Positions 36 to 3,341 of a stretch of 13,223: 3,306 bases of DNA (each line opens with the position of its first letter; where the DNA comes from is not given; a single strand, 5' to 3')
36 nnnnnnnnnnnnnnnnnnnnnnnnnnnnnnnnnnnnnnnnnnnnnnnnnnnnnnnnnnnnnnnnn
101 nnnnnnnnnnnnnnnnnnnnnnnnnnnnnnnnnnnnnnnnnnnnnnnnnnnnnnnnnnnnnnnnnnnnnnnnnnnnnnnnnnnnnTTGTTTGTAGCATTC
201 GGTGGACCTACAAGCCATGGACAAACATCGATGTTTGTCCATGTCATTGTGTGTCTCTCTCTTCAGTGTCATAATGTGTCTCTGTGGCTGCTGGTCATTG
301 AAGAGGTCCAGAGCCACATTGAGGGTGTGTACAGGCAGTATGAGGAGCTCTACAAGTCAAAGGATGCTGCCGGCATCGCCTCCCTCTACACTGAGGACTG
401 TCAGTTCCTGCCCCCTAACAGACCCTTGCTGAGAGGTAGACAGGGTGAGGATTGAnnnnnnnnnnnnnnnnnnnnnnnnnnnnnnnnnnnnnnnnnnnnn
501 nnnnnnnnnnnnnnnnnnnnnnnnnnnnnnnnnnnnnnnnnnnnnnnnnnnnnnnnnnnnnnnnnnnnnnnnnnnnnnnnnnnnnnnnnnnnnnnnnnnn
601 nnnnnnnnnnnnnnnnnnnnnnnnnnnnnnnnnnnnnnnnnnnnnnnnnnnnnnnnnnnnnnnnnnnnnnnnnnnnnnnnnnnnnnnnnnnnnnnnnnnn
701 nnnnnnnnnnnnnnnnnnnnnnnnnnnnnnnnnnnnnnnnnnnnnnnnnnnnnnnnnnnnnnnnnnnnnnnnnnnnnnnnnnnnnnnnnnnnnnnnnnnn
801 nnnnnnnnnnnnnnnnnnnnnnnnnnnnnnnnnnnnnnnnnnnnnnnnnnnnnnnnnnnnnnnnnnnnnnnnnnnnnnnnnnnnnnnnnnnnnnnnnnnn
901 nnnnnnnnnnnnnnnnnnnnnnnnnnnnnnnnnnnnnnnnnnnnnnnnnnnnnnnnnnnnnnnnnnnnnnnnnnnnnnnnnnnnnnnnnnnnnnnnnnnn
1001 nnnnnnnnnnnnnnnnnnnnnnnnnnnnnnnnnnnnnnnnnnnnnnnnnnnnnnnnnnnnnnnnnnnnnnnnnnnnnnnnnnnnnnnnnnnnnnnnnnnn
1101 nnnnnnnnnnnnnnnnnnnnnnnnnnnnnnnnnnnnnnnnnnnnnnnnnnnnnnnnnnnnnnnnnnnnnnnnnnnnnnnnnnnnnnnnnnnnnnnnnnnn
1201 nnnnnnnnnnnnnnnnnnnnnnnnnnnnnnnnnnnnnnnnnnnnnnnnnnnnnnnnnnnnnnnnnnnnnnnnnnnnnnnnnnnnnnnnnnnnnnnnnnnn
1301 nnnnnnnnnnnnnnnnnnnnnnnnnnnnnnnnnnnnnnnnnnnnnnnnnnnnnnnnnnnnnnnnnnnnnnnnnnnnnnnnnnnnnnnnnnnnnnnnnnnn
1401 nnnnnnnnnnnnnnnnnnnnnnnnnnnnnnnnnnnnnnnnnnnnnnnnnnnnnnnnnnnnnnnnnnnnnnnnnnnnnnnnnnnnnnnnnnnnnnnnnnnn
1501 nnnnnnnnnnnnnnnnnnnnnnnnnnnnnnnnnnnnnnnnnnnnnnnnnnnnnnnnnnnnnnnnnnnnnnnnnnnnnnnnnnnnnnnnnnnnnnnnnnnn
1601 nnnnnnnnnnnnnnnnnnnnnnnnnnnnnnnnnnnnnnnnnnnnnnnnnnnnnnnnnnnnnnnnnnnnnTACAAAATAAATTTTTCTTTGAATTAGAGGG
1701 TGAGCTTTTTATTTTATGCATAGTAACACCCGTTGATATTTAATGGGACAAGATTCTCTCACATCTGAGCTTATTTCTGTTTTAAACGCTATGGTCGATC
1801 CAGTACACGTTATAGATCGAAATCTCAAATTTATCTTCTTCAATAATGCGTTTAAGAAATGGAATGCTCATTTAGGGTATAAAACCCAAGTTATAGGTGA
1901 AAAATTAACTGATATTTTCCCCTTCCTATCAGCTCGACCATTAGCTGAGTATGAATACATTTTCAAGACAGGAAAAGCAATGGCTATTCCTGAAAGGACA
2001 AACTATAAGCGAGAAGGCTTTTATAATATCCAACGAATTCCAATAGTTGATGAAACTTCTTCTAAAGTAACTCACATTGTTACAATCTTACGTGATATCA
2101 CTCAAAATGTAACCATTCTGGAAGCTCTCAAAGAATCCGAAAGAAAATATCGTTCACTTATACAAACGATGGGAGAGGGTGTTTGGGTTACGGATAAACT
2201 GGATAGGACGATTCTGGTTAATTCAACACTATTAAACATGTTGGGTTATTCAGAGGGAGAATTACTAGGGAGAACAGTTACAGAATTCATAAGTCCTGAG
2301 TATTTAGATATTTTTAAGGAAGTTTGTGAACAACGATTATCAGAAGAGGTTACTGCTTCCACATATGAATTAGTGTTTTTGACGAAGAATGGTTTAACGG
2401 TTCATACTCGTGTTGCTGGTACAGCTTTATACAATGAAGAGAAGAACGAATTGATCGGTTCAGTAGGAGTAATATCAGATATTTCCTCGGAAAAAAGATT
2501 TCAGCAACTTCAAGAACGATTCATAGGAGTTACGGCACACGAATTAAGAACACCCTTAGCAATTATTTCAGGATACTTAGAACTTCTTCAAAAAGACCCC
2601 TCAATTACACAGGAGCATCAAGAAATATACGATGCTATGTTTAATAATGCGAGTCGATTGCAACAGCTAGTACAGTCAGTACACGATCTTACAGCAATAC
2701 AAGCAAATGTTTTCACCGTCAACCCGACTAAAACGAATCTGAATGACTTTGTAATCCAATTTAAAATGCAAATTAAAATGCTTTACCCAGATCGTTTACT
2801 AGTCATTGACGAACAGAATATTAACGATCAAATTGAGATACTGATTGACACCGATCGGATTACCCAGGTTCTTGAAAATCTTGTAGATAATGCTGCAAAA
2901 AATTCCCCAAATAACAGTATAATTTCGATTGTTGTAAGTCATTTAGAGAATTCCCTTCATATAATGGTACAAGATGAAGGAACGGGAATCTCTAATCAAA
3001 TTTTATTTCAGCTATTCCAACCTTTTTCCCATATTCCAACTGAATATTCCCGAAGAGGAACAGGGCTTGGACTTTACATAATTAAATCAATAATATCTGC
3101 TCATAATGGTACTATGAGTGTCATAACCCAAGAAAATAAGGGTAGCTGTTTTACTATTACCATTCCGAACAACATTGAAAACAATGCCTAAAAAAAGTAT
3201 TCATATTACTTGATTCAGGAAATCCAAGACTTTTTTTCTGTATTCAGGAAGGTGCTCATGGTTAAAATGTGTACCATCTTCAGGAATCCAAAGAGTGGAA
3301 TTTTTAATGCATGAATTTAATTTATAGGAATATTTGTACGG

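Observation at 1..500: Animal-like exon/intron DNA fused to an archaeal contig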

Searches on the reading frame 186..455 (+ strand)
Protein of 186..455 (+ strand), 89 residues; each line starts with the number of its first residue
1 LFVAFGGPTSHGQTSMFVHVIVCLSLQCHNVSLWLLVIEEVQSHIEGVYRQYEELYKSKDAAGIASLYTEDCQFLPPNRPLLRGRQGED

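Call 6: search_protein_families(library=pfam, proteins=[window:186-455:+], max_evalue=1)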
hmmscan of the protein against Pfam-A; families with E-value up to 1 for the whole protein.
window:186-455:+ (89 aa): 2 families
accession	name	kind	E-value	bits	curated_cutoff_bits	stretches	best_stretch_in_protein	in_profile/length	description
PF14534.12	DUF4440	-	0.0034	18.2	25.2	1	45-85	1-40/107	Domain of unknown function (DUF4440)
PF12680.13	SnoaL_2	-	0.013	16.5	27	1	50-86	2-37/102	SnoaL-like domain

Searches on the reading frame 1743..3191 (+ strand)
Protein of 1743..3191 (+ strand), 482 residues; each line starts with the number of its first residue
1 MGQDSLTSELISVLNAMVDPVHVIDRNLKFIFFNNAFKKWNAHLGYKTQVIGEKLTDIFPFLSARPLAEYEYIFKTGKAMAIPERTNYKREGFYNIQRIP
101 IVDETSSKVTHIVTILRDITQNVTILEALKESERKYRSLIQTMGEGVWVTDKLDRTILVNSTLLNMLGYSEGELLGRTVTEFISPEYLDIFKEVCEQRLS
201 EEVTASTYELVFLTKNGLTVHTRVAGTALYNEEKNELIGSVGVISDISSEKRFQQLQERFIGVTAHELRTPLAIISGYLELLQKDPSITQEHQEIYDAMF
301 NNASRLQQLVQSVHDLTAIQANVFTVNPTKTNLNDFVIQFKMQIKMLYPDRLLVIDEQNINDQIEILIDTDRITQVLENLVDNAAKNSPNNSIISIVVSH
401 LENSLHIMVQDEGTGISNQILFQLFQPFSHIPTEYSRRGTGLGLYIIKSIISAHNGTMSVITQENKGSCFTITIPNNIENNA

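Call 6: search_protein_families(library=pfam, proteins=[window:1743-3191:+], max_evalue=1)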
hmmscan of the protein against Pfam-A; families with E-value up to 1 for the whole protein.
window:1743-3191:+ (482 aa): 12 families
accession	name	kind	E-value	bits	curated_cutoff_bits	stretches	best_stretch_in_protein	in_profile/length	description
PF13426.13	PAS_9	-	2.2e-25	89.4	27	2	145-248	2-102/103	PAS domain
PF02518.31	HATPase_c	-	1.2e-24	87.3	26.4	1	369-476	2-109/111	Histidine kinase-, DNA gyrase B-, and HSP90-like ATPase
PF00989.32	PAS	-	1.6e-17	64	22.6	1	135-247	2-113/113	PAS fold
PF00512.31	HisKA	-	8.3e-14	51.8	26.9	1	257-321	2-65/66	His Kinase A (phospho-acceptor) domain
PF13188.13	PAS_8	-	2.4e-13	49.9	21.8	2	135-190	2-57/65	PAS domain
PF08448.16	PAS_4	-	5.7e-13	49.5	23.1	2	14-122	1-108/110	PAS fold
PF08447.18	PAS_3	-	7.5e-07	29.8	25.6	1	157-242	2-87/89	PAS fold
PF14501.12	HATPase_c_5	-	2.6e-06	27.7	22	1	373-475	6-102/102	GHKL domain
PF12860.13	PAS_7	-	0.00032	21.3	27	1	140-184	1-46/115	PAS fold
PF13589.12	HATPase_c_3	-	0.00048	20.6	25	1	375-461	5-101/137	Histidine kinase-, DNA gyrase B-, and HSP90-like ATPase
PF13581.12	HATPase_c_2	-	0.014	15.9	27.4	1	379-472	42-125/127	Histidine kinase-like ATPase domain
PF24820.1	Diguanyl_cycl_sensor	-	0.023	15.1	28.1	1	139-209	1-76/109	Diguanylate cyclase-like sensor domain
